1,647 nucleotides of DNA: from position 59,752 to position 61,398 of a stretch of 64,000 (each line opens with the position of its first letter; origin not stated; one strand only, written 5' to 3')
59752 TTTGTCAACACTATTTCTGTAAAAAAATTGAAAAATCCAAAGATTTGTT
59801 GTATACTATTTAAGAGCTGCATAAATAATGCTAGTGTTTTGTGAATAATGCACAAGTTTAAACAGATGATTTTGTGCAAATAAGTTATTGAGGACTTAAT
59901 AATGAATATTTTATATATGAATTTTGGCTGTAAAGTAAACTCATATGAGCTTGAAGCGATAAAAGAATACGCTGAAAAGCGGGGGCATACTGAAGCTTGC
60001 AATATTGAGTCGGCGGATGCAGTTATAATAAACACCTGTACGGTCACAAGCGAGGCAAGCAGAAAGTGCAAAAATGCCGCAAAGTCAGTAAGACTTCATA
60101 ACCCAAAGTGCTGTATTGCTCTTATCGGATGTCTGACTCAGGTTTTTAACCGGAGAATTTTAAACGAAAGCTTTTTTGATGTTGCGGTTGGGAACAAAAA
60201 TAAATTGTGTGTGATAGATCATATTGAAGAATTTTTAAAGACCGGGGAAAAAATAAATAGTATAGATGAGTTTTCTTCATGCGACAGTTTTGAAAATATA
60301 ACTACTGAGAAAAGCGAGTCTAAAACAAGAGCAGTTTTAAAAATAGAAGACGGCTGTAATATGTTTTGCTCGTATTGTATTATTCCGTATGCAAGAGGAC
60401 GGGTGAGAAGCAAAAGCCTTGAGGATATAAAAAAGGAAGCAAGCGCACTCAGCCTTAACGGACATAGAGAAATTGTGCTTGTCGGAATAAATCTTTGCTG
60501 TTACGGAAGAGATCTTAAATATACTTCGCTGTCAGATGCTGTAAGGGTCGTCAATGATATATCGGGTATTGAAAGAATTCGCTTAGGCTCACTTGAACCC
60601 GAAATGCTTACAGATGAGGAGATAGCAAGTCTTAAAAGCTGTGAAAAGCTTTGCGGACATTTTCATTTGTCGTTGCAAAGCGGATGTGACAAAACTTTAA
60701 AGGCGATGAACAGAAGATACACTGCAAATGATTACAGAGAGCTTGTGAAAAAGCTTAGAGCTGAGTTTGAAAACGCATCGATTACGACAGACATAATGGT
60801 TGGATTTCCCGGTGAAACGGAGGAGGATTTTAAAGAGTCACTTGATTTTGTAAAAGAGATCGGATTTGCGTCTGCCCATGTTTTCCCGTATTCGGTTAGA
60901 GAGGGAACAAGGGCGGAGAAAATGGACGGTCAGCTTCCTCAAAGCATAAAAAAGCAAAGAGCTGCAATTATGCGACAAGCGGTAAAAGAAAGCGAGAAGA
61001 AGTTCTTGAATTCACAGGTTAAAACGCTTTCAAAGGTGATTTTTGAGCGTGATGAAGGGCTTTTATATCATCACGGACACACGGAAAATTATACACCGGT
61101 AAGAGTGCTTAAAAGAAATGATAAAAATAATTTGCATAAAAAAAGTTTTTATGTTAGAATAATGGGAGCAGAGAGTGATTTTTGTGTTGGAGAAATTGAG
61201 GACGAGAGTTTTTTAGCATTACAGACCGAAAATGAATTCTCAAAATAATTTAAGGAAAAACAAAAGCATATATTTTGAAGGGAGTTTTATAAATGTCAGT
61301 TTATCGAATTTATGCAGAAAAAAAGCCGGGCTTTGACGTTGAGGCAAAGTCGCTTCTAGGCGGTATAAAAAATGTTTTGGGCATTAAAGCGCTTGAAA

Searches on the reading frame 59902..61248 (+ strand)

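Call 54: search_protein_families(library=ncbifam, proteins=[window:59902-61248:+], max_evalue=1e-20)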
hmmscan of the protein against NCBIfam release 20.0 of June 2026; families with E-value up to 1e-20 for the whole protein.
window:59902-61248:+ (448 aa): 6 families
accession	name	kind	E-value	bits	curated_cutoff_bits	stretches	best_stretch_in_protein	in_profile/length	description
TIGR01579.1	MiaB-like-C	equivalog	1.3e-116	390.3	357.05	1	7-409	3-409/416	tRNA (N(6)-L-threonylcarbamoyladenosine(37)-C(2))-methylthiotransferase MtaB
TIGR00089.1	TIGR00089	subfamily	2.6e-115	385.6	251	1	7-424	6-423/429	MiaB/RimO family radical SAM methylthiotransferase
TIGR01574.1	miaB-methiolase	equivalog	2.8e-89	300.2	355.3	1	7-400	6-407/437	tRNA (N6-isopentenyl adenosine(37)-C2)-methylthiotransferase MiaB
TIGR01125.1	TIGR01125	equivalog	2.3e-70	237.8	356.95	1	5-383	4-379/432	30S ribosomal protein S12 methylthiotransferase RimO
TIGR01578.1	MiaB-like-B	hypoth_equivalog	6e-66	222.9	314.7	1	7-431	6-419/421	tRNA (N(6)-L-threonylcarbamoyladenosine(37)-C(2))-methylthiotransferase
NF010916.0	PRK14336.1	equivalog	7.3e-64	216.1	606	1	7-383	8-367/418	tRNA (N6-isopentenyl adenosine(37)-C2)-methylthiotransferase MiaB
